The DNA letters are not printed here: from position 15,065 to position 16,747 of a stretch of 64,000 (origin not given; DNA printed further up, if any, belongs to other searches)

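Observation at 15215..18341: Translationally coupled diheme cytochrome c / His-Met-rich outer-membrane beta-barrel pair, preceded by small His-rich and Cys-rich secreted proteins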

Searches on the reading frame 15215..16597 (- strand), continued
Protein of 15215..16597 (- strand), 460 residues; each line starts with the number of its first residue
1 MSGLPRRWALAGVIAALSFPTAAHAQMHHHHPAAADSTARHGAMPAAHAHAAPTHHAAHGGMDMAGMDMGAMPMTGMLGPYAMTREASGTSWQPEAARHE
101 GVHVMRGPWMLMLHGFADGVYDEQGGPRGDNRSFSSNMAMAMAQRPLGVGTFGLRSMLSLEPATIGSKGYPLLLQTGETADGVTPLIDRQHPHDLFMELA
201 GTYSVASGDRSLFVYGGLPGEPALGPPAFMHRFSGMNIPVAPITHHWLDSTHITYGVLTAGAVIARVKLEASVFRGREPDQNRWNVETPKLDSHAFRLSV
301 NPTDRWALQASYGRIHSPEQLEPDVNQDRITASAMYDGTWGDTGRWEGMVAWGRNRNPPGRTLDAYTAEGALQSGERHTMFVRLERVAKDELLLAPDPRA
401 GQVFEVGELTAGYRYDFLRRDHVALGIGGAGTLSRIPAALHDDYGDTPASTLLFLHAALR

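Call 48: search_protein_families(library=ncbifam, proteins=[P0123, P0151, P0197, P0249, P0124, P0163, P0166, P0203, P0233, P0245], max_evalue=0.01)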
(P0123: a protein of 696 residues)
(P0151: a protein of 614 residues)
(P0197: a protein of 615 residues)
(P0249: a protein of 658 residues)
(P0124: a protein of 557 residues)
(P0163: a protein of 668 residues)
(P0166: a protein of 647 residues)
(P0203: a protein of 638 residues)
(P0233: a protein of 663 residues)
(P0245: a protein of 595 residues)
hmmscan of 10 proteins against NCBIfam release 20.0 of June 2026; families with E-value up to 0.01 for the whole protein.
P0123 (696 aa): 1 family
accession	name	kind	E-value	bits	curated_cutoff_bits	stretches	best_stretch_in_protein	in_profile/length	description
NF011054.0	PRK14486.1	equivalog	5.4e-08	32.7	447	1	62-155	204-288/294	putative bifunctional cbb3-type cytochrome c oxidase subunit II/cytochrome c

P0151 (614 aa): 10 families
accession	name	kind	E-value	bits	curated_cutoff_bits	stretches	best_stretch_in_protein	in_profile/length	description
TIGR00782.1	ccoP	equivalog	2.8e-11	43.3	179.95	1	91-172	195-282/285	cytochrome-c oxidase, cbb3-type subunit III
NF050122.1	bc1_QcrC_actin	exception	3.1e-11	43.1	200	1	84-184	29-130/253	cytochrome bc1 complex diheme cytochrome c subunit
NF045773.1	cytochro_C550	exception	3.4e-11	43.1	125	1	79-169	31-117/118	cytochrome c550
NF011054.0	PRK14486.1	equivalog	2.3e-09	37.2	447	1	92-170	208-289/294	putative bifunctional cbb3-type cytochrome c oxidase subunit II/cytochrome c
NF045774.1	cytochro_C551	exception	4.8e-09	36.1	118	1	87-167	27-105/110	cytochrome c551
NF045930.1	Cytc6PetJCyano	equivalog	2.1e-08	34.1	135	1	91-169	20-103/110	cytochrome c6 PetJ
TIGR03872.1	cytochrome_MoxG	equivalog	3.1e-08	33.8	147.8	1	77-169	23-119/133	cytochrome c(L), periplasmic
NF052248.1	SorU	equivalog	3.4e-08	33.6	100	1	102-168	1-72/72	SorU family sulfite dehydrogenase c-type cytochrome subunit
TIGR04494.1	c550_PedF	equivalog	2.2e-05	24.4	122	1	94-170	46-129/133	cytochrome c-550 PedF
TIGR04485.1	thiosulf_SoxX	equivalog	0.0025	18.5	61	1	109-170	4-77/78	sulfur oxidation c-type cytochrome SoxX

P0197 (615 aa): 2 families
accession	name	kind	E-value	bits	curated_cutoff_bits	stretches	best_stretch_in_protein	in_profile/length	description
TIGR00782.1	ccoP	equivalog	1.3e-05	24.7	179.95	1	61-151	202-282/285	cytochrome-c oxidase, cbb3-type subunit III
NF050122.1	bc1_QcrC_actin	exception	0.00052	19.4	200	1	60-151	39-118/253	cytochrome bc1 complex diheme cytochrome c subunit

P0249 (658 aa): 5 families
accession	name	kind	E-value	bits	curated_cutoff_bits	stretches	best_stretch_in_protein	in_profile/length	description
NF011054.0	PRK14486.1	equivalog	8.8e-11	41.8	447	1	39-133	202-289/294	putative bifunctional cbb3-type cytochrome c oxidase subunit II/cytochrome c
TIGR00782.1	ccoP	equivalog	2.9e-08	33.3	179.95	1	45-133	196-280/285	cytochrome-c oxidase, cbb3-type subunit III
NF045930.1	Cytc6PetJCyano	equivalog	6.8e-07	29.2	135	1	51-126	27-97/110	cytochrome c6 PetJ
NF050122.1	bc1_QcrC_actin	exception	0.0012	18.3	200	1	45-121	129-197/253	cytochrome bc1 complex diheme cytochrome c subunit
TIGR04494.1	c550_PedF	equivalog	0.0059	16.5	122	0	41-132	39-128/133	cytochrome c-550 PedF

P0124 (557 aa): 6 families
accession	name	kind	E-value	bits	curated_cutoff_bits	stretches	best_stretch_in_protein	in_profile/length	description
NF051440.1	CuResCopIPSEAE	equivalog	9.8e-28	97.1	280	2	33-105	23-95/180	copper-resistant cuproprotein CopI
NF047895.1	CuResCopI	equivalog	1.6e-21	76.9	200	1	42-157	57-175/176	copper-resistant cuproprotein CopI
TIGR02656.1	cyanin_plasto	equivalog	1.3e-06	28.8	87.85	1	60-158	12-98/99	plastocyanin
NF041757.1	EfeO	equivalog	0.0024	17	270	1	42-113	8-77/359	iron uptake system protein EfeO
TIGR02375.1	pseudoazurin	equivalog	0.0028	17.4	109.85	0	128-162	58-90/116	pseudoazurin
TIGR03095.1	rusti_cyanin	equivalog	0.0047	17.1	146.7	1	66-158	53-147/148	rusticyanin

P0163 (668 aa): 2 families
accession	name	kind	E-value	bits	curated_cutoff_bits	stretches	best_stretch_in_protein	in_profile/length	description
TIGR03095.1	rusti_cyanin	equivalog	3.8e-14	53.1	146.7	1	54-179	19-147/148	rusticyanin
TIGR03094.1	sulfo_cyanin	equivalog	0.00011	21.7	168.4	1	47-179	50-184/195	sulfocyanin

P0166 (647 aa): 0 families

P0203 (638 aa): 0 families

P0233 (663 aa): 0 families

P0245 (595 aa): 0 families

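Call 53: search_protein_families(library=pfam, proteins=[L088:4213-4626:+, L089:5094-5501:+], max_evalue=0.01)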
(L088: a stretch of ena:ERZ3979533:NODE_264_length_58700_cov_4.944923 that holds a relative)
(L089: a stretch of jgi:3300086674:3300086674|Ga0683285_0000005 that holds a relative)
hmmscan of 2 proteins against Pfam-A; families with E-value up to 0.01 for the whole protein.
L088:4213-4626:+ (137 aa): 0 families

L089:5094-5501:+ (135 aa): 0 families
